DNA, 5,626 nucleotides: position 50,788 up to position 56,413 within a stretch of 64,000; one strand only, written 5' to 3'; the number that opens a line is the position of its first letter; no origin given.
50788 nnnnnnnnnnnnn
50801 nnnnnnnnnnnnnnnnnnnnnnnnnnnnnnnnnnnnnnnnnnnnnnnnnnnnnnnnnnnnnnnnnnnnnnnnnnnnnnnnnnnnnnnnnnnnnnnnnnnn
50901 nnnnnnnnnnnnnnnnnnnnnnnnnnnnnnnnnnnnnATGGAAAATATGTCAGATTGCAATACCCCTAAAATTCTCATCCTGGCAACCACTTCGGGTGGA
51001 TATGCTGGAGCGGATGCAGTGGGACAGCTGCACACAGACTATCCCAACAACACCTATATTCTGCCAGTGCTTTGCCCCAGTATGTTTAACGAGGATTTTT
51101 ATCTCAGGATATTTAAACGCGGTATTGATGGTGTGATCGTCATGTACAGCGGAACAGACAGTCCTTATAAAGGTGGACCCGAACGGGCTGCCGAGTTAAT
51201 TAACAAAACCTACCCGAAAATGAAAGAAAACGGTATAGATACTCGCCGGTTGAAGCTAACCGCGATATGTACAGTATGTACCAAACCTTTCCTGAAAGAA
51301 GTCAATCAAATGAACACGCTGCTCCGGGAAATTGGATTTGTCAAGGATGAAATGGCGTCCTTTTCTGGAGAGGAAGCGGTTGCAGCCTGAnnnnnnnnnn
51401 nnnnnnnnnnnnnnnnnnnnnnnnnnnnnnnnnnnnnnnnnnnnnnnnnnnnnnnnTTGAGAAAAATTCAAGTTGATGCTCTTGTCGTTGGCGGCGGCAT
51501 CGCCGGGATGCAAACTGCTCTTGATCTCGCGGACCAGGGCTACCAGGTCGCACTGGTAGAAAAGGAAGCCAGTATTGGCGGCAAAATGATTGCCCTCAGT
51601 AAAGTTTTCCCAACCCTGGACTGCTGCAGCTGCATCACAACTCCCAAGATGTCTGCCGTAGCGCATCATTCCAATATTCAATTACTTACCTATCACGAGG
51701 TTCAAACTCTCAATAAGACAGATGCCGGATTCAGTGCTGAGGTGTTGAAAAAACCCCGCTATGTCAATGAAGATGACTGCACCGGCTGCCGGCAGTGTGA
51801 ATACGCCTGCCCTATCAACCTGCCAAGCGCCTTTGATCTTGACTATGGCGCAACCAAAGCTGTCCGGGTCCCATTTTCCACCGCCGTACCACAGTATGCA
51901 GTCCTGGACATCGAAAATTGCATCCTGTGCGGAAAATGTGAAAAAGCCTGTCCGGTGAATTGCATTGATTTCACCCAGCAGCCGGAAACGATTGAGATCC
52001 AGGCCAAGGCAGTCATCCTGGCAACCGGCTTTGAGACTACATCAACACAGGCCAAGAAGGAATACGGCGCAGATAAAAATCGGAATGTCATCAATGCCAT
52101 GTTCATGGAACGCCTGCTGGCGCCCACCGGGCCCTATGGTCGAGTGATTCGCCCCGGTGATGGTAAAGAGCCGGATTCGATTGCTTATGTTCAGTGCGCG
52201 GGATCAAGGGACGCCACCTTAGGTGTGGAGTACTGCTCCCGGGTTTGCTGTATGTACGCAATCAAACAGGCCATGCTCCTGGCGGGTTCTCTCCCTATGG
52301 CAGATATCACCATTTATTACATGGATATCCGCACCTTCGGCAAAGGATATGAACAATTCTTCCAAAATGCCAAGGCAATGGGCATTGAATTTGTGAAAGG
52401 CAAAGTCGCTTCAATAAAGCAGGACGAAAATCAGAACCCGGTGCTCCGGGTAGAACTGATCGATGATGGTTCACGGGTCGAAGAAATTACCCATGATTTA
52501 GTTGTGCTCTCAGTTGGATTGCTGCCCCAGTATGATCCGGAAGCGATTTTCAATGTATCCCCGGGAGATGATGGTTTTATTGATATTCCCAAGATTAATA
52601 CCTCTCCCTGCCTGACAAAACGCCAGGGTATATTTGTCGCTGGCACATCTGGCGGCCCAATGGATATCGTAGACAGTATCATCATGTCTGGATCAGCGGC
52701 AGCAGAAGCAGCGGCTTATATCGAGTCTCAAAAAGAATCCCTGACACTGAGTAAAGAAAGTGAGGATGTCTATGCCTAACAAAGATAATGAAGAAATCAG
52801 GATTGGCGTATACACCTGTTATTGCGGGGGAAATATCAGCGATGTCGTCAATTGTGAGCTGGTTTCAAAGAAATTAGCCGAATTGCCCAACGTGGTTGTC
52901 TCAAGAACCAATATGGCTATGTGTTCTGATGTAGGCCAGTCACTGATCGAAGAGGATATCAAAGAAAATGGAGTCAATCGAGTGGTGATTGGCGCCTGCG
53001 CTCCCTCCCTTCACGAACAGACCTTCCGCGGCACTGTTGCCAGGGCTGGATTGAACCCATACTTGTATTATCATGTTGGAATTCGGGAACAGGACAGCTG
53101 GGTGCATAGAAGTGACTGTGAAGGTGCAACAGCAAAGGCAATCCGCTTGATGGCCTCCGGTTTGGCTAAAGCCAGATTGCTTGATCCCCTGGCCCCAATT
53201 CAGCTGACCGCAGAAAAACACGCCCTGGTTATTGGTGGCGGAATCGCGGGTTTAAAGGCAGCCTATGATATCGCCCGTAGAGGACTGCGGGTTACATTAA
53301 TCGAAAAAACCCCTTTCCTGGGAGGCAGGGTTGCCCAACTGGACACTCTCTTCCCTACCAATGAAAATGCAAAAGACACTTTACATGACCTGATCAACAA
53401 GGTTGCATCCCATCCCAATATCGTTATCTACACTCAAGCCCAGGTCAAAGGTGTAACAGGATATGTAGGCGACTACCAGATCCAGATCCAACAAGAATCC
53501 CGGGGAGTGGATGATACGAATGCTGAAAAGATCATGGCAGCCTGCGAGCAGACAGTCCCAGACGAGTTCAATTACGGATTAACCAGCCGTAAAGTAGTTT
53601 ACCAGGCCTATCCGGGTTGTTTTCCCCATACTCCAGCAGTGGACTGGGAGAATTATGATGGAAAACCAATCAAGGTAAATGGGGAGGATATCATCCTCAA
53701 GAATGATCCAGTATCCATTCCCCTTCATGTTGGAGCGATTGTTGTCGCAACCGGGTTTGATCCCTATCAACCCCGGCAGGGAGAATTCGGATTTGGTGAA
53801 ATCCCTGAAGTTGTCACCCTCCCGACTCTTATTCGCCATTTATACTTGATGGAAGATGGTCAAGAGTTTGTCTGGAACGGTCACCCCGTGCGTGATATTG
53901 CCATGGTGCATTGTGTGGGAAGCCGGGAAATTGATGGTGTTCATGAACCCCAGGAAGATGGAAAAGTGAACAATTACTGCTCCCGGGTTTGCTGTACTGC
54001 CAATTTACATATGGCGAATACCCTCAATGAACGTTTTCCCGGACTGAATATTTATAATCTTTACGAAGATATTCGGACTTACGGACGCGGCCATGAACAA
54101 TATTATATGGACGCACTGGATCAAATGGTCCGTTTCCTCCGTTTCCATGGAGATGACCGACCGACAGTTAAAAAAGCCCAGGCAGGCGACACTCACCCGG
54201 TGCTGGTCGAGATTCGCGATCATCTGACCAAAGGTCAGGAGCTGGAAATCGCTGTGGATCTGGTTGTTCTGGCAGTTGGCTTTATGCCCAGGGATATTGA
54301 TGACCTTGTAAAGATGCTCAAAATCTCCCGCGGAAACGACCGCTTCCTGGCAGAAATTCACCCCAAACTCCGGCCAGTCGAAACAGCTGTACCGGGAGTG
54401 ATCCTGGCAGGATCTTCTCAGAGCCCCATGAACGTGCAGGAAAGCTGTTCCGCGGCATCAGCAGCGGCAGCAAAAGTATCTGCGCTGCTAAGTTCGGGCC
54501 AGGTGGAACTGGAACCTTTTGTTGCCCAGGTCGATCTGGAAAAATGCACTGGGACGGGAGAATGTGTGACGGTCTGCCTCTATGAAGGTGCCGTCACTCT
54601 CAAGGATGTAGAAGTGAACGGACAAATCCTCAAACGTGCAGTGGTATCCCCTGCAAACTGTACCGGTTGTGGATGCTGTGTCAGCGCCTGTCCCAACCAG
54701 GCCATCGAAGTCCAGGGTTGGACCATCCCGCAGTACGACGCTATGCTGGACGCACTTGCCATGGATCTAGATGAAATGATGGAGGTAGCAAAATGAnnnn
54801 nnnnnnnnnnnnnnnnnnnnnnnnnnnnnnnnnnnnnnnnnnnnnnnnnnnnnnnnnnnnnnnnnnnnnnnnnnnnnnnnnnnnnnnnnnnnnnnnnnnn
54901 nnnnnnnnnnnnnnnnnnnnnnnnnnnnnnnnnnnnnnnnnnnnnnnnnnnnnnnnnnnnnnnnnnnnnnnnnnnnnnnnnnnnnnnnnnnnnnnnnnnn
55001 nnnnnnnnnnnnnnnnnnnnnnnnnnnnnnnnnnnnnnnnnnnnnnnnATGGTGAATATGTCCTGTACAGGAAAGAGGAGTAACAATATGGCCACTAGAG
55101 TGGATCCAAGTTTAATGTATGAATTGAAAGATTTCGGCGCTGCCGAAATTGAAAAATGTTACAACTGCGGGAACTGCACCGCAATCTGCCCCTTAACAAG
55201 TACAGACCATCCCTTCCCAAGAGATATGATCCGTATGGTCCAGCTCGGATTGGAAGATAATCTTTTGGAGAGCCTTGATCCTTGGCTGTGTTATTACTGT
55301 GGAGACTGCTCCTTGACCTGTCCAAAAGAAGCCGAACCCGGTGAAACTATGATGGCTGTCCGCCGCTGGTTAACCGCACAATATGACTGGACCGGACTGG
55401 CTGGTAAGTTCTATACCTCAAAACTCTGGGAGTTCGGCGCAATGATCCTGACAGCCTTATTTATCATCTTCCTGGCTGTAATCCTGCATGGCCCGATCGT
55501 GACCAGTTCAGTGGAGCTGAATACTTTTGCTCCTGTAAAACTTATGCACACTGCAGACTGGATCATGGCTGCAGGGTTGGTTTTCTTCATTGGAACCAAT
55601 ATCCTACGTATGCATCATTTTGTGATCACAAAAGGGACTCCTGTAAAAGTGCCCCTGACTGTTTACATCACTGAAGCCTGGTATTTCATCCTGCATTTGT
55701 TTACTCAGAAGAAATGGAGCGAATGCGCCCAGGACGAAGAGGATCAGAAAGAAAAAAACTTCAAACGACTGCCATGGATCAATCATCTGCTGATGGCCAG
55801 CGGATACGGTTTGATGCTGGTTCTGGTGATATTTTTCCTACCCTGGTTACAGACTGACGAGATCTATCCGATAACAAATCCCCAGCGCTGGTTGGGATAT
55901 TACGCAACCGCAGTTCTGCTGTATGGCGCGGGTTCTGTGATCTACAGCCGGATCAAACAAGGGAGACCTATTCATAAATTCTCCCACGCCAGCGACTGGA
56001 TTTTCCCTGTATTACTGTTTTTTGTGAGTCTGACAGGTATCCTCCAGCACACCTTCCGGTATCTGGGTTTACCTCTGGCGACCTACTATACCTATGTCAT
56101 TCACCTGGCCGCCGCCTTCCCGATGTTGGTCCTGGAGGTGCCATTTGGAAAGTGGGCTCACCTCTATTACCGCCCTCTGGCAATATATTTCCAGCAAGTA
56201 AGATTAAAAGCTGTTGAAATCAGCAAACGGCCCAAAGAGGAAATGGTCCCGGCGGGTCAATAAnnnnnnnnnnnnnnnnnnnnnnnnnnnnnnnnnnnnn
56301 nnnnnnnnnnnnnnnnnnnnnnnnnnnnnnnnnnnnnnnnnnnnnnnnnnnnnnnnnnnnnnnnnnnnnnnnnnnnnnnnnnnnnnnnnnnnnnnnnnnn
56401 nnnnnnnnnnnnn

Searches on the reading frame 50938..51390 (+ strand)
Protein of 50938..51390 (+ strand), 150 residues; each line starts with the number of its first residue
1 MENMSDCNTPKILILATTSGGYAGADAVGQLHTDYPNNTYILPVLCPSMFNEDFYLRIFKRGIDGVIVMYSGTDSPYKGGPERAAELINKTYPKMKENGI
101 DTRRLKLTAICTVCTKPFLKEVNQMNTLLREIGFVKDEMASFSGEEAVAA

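Call 9: search_protein_families(library=pfam, proteins=[window:50938-51390:+], max_evalue=0.001)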
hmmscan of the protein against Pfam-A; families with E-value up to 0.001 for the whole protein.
window:50938-51390:+ (150 aa): 1 family
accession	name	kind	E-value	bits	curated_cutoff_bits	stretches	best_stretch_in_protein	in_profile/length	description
PF02662.21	FlpD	-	1.7e-18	67.3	22.3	1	12-133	1-123/123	Methyl-viologen-reducing hydrogenase, delta subunit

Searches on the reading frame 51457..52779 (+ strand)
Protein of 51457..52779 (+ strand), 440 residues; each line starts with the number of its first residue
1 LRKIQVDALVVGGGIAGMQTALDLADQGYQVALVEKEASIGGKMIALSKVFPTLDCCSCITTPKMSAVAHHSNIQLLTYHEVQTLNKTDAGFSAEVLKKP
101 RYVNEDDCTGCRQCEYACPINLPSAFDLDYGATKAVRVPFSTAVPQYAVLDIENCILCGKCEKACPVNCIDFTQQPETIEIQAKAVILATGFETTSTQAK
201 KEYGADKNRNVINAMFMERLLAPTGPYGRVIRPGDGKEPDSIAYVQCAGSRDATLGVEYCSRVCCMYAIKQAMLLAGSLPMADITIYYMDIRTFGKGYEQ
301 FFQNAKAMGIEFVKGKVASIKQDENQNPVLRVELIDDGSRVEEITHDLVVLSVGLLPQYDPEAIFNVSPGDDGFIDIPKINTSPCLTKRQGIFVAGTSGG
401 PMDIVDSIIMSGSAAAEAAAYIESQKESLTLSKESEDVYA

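Call 9: search_protein_families(library=pfam, proteins=[window:51457-52779:+], max_evalue=0.001)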
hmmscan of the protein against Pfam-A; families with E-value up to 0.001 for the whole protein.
window:51457-52779:+ (440 aa): 22 families
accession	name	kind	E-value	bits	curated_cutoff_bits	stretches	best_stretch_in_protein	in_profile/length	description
PF07992.20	Pyr_redox_2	-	1.5e-12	48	26.1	1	7-52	2-47/291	Pyridine nucleotide-disulphide oxidoreductase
PF01266.30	DAO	-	3.3e-11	43.8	27.9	1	7-42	1-37/353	FAD dependent oxidoreductase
PF00037.32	Fer4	-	1.3e-09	37.9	21.1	2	149-170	2-23/24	4Fe-4S binding domain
PF12838.12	Fer4_7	-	4.2e-09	37.2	27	1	154-175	1-22/52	4Fe-4S dicluster domain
PF00890.30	FAD_binding_2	-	2.3e-08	34.1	20.4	1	7-43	1-37/414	FAD binding domain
PF13187.11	Fer4_9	-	6.8e-08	32.9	27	1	107-170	1-52/52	4Fe-4S dicluster domain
PF12797.12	Fer4_2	-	1.3e-07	31.6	24.5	2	149-167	4-22/22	4Fe-4S binding domain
PF12837.12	Fer4_6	-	3.8e-07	30.2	25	2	103-120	4-21/24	4Fe-4S binding domain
PF12831.13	FAD_oxidored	-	3.9e-07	30.1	27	1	7-44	1-38/416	FAD dependent oxidoreductase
PF13450.12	NAD_binding_8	-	9.7e-07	29.4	21.9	1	10-44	1-35/68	NAD(P)-binding Rossmann-like domain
PF13237.11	Fer4_10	-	1.5e-06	28.5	25.5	1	149-184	3-22/53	4Fe-4S dicluster domain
PF03486.20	HI0933_like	-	2e-05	24.6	50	1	7-45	2-40/244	HI0933-like protein Rossmann domain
PF12800.12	Fer4_4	-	3e-05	24.5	24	0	106-119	2-15/17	4Fe-4S binding domain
PF13484.11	Fer4_16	-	4.2e-05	24.7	30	0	154-196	1-33/66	4Fe-4S double cluster binding domain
PF01134.28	GIDA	-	8.4e-05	22.2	22.1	1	8-37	2-31/391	Glucose inhibited division protein A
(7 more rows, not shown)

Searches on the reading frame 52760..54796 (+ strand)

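Call 9: search_protein_families(library=pfam, proteins=[window:52760-54796:+], max_evalue=0.001)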
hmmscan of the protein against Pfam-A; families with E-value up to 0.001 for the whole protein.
window:52760-54796:+ (678 aa): 21 families
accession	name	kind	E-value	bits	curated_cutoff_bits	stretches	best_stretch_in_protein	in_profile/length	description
PF07992.20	Pyr_redox_2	-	1.4e-10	41.5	26.1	1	155-252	3-87/291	Pyridine nucleotide-disulphide oxidoreductase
PF13450.12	NAD_binding_8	-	1.3e-09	38.6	21.9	1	157-193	1-37/68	NAD(P)-binding Rossmann-like domain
PF12831.13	FAD_oxidored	-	2.1e-09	37.6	27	1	156-198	3-46/416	FAD dependent oxidoreductase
PF12838.12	Fer4_7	-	1.2e-08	35.7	27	1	595-648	1-52/52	4Fe-4S dicluster domain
PF01266.30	DAO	-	2.6e-08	34.2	27.9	1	155-188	2-35/353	FAD dependent oxidoreductase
PF00890.30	FAD_binding_2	-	3.8e-08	33.4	20.4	1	155-190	2-37/414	FAD binding domain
PF00037.32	Fer4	-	1.5e-07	31.4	21.1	1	628-650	2-24/24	4Fe-4S binding domain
PF03486.20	HI0933_like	-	9.1e-07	29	50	1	154-190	2-38/244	HI0933-like protein Rossmann domain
PF01593.30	Amino_oxidase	-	9e-06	25.7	19.8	1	162-192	1-31/443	Flavin containing amine oxidoreductase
PF01134.28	GIDA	-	2.1e-05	24.2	22.1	1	156-182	3-29/391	Glucose inhibited division protein A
PF12797.12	Fer4_2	-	3e-05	24.1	24.5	0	628-645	4-21/22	4Fe-4S binding domain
PF25160.1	LdpA_Fe-S-bd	-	3.6e-05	23.9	27.6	1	626-654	20-48/49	LdpA Fe-S cluster-binding domain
PF13237.11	Fer4_10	-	4.1e-05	23.9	25.5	1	591-645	4-53/53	4Fe-4S dicluster domain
PF12837.12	Fer4_6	-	4.4e-05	23.7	25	0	627-649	2-24/24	4Fe-4S binding domain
PF01946.23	Thi4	-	6.4e-05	22.7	26.2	1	151-211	16-80/235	Thi4 family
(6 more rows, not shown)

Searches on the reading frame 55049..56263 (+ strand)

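Call 62: search_protein_families(library=pfam, proteins=[window:55049-56263:+], max_evalue=0.00001)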
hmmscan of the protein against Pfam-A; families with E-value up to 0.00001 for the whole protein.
window:55049-56263:+ (404 aa): 5 families
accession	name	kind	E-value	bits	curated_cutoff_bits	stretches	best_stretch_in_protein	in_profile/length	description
PF13187.11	Fer4_9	-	1.8e-08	34.7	27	1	36-95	1-51/52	4Fe-4S dicluster domain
PF13183.11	Fer4_8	-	5.4e-08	33.7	27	1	33-94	1-67/68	4Fe-4S dicluster domain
PF25160.1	LdpA_Fe-S-bd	-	2.2e-06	27.8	27.6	0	34-50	25-41/49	LdpA Fe-S cluster-binding domain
PF13534.11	Fer4_17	-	3e-06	28.1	22.2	1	36-94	1-59/61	4Fe-4S dicluster domain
PF12838.12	Fer4_7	-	4.4e-06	27.5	27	0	36-95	1-52/52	4Fe-4S dicluster domain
